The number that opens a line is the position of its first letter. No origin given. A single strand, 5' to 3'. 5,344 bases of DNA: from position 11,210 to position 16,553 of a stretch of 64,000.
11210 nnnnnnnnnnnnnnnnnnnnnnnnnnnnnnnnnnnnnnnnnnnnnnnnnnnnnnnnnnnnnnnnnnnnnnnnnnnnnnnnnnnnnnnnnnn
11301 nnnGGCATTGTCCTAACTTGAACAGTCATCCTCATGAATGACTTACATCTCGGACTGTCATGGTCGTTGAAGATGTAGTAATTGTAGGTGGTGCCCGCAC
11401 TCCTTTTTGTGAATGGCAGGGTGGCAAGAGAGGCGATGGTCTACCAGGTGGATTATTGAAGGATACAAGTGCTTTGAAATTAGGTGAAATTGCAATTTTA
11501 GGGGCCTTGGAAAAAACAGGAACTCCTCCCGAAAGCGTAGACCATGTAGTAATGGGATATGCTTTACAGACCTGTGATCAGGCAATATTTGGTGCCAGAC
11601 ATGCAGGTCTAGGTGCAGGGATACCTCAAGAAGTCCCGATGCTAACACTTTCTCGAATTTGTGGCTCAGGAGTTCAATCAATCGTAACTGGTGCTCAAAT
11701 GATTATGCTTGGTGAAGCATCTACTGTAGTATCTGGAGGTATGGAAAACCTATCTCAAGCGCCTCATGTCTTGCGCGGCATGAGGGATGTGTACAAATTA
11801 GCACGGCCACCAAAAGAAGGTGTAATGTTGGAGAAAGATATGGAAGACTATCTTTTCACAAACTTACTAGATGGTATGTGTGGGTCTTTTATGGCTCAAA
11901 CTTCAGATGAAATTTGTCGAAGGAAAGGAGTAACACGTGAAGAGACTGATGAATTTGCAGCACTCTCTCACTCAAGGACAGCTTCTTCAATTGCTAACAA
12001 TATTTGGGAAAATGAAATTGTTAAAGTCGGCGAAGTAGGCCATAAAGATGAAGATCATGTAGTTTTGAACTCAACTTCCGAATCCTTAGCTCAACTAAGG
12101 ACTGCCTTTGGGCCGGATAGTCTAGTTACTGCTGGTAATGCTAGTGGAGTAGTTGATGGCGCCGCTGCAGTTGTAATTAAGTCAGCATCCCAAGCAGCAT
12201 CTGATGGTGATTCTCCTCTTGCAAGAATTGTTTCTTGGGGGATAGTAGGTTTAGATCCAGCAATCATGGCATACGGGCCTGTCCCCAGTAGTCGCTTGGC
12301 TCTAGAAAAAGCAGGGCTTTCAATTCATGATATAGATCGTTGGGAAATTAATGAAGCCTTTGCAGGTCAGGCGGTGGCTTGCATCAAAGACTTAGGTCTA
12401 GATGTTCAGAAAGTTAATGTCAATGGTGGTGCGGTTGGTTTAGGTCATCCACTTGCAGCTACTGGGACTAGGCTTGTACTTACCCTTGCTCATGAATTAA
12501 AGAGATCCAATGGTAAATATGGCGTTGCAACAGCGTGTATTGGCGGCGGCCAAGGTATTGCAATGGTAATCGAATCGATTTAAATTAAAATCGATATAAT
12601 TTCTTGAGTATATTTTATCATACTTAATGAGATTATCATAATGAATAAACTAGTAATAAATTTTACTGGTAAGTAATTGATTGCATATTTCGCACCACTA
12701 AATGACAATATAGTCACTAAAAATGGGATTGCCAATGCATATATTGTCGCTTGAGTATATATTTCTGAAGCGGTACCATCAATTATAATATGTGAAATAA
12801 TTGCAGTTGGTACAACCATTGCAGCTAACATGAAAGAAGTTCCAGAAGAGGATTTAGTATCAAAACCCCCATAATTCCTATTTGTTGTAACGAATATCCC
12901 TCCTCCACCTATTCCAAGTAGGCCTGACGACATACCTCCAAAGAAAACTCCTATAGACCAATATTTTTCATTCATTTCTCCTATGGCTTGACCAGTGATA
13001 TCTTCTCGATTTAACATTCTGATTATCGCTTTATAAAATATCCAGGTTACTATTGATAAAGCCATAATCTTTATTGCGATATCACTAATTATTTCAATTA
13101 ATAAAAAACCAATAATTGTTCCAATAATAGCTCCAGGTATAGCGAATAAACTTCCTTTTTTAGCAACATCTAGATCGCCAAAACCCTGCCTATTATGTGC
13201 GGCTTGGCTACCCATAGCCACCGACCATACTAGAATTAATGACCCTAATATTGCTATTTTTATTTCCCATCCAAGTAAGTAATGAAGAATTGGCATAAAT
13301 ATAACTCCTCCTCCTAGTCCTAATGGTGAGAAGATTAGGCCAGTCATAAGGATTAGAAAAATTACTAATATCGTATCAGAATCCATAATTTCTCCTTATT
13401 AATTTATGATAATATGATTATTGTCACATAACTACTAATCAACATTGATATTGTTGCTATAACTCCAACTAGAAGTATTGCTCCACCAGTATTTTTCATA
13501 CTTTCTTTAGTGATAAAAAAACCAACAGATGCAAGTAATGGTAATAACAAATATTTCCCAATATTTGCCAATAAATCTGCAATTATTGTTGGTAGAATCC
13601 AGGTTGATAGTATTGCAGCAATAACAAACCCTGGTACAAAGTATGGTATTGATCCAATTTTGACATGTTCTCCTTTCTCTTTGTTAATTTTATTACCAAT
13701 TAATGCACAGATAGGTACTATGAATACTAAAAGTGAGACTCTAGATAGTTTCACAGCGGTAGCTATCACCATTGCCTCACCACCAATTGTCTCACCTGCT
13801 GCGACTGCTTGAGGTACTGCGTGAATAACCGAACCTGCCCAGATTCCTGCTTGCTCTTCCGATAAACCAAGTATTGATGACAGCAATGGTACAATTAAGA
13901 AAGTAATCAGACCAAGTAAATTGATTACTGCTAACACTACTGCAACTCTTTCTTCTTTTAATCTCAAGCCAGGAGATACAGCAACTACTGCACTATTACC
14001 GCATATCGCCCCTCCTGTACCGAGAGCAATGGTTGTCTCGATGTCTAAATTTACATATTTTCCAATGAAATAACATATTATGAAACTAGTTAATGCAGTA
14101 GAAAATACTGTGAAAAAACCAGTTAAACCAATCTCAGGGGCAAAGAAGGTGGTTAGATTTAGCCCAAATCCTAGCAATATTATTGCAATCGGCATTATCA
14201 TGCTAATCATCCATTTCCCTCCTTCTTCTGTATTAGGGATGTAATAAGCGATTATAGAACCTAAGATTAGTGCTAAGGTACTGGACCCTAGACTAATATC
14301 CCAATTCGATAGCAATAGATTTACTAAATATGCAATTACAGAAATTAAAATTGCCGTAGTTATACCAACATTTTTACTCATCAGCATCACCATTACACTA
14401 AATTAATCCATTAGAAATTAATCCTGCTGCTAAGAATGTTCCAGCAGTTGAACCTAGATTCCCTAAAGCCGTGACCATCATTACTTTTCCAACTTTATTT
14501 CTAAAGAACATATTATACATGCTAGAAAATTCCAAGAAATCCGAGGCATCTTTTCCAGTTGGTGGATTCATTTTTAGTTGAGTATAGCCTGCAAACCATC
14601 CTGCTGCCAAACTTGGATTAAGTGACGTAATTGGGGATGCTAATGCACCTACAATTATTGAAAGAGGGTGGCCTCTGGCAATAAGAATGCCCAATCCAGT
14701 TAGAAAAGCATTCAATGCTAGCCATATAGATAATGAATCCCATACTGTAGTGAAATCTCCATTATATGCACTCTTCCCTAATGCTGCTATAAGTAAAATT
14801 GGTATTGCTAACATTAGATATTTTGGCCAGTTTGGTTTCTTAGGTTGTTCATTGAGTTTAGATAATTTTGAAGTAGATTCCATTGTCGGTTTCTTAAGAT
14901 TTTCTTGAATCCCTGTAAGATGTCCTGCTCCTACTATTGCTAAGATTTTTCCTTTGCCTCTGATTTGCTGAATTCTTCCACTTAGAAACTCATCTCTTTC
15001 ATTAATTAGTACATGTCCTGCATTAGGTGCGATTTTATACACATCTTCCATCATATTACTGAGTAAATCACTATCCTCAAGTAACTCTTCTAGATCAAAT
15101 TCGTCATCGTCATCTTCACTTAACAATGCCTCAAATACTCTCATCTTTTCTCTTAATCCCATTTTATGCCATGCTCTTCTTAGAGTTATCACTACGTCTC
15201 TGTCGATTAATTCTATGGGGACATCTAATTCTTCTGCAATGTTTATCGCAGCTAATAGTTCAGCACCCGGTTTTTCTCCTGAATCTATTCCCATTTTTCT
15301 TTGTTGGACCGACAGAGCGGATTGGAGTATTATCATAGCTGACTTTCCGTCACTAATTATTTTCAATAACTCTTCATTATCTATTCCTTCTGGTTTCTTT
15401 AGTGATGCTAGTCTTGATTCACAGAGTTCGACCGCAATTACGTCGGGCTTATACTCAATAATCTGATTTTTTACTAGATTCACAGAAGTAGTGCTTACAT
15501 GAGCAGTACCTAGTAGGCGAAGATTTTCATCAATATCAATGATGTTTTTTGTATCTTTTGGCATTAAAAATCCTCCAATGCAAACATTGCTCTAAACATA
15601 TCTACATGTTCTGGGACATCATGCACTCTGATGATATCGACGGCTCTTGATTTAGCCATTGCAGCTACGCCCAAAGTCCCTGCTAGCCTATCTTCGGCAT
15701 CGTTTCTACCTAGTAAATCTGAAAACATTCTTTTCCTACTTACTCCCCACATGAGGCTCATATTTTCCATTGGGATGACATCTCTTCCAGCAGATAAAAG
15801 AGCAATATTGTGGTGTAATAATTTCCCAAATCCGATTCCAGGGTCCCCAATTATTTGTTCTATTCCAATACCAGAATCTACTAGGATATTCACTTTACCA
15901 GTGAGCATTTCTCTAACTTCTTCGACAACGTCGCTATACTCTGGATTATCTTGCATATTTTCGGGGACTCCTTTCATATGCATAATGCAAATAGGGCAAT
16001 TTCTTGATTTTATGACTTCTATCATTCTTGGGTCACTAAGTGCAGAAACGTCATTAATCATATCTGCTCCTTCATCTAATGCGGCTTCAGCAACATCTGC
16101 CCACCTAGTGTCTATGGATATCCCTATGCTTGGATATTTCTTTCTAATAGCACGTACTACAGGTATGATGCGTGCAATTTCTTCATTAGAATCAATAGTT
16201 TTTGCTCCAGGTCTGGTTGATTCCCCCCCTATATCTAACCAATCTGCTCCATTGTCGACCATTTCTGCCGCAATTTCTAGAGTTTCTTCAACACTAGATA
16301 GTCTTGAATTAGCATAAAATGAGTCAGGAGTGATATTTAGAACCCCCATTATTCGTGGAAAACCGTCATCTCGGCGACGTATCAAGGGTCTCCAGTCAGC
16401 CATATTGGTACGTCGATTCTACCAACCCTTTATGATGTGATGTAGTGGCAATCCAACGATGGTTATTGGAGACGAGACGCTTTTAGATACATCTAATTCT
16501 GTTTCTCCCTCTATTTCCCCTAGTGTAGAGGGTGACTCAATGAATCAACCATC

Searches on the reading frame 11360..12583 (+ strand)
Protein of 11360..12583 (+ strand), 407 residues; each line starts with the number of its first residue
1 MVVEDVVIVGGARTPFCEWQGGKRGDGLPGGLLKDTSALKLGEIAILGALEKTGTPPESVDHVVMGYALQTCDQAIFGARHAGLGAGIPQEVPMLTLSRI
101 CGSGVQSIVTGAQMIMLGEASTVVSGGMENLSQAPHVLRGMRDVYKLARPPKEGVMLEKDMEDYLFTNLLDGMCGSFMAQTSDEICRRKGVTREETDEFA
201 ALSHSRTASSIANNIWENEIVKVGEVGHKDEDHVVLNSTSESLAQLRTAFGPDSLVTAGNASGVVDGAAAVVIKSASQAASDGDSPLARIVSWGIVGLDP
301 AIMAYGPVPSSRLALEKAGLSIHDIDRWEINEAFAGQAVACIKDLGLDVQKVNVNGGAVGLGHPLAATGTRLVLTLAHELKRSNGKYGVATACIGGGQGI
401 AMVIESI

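Call 26: search_protein_families(library=pfam, proteins=[window:11360-12583:+], max_evalue=0.00001)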
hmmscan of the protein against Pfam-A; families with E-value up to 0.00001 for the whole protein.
window:11360-12583:+ (407 aa): 2 families
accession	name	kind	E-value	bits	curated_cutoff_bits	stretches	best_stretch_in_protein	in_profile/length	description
PF00108.29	Thiolase_N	-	6.1e-58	196.7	26.4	1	6-276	1-259/260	Thiolase, N-terminal domain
PF02803.24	Thiolase_C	-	1.1e-48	164.3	27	1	286-405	3-122/123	Thiolase, C-terminal domain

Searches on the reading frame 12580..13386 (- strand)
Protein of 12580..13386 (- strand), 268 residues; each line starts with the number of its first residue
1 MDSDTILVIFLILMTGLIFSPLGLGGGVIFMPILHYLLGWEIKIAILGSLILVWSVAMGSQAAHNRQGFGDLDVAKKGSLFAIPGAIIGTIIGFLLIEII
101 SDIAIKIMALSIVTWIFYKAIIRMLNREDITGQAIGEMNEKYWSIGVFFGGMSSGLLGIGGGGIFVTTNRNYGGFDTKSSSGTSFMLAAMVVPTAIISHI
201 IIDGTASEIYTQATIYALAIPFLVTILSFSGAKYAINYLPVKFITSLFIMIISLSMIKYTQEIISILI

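Call 27: search_protein_families(library=pfam, proteins=[window:12580-13386:-], max_evalue=0.00001)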
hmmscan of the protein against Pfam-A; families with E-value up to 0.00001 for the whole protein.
window:12580-13386:- (268 aa): 1 family
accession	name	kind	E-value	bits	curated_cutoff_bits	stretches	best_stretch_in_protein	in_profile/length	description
PF01925.25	TauE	-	1.2e-21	77.9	32.6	1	9-258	2-236/237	Sulfite exporter TauE/SafE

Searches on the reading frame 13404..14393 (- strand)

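Call 27: search_protein_families(library=pfam, proteins=[window:13404-14393:-], max_evalue=0.00001)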
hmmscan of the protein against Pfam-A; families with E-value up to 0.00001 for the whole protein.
window:13404-14393:- (329 aa): 1 family
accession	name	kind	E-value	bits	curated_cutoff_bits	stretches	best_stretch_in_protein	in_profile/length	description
PF03601.19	Cons_hypoth698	-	6.8e-47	160.3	24.5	1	10-309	2-303/304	Conserved hypothetical protein 698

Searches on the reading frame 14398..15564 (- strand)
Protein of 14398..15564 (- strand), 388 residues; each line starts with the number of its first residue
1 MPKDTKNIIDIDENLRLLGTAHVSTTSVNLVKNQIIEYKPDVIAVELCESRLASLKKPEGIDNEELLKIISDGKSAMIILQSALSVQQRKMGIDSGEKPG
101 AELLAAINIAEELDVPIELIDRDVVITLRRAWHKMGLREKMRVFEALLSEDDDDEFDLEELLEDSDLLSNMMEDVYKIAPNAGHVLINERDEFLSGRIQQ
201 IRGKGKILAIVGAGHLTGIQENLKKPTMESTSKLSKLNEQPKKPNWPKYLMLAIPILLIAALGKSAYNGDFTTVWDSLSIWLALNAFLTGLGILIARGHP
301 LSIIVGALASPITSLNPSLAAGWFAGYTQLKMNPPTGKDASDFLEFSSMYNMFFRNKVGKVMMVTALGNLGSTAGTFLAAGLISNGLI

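Call 27: search_protein_families(library=pfam, proteins=[window:14398-15564:-], max_evalue=0.00001)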
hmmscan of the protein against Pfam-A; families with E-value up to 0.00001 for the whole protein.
window:14398-15564:- (388 aa): 1 family
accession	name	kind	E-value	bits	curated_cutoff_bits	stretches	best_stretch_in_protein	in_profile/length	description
PF01963.22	TraB_PrgY_gumN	-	1.4e-24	87.8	26.8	1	14-224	11-252/263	TraB/PrgY/gumN family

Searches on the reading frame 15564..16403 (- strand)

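Call 27: search_protein_families(library=pfam, proteins=[window:15564-16403:-], max_evalue=0.00001)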
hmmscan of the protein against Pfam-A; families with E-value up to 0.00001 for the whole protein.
window:15564-16403:- (279 aa): 1 family
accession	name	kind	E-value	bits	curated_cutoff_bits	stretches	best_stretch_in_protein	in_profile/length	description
PF00809.28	Pterin_bind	-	2.3e-75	253.9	25.5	1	19-261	1-244/244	Pterin binding enzyme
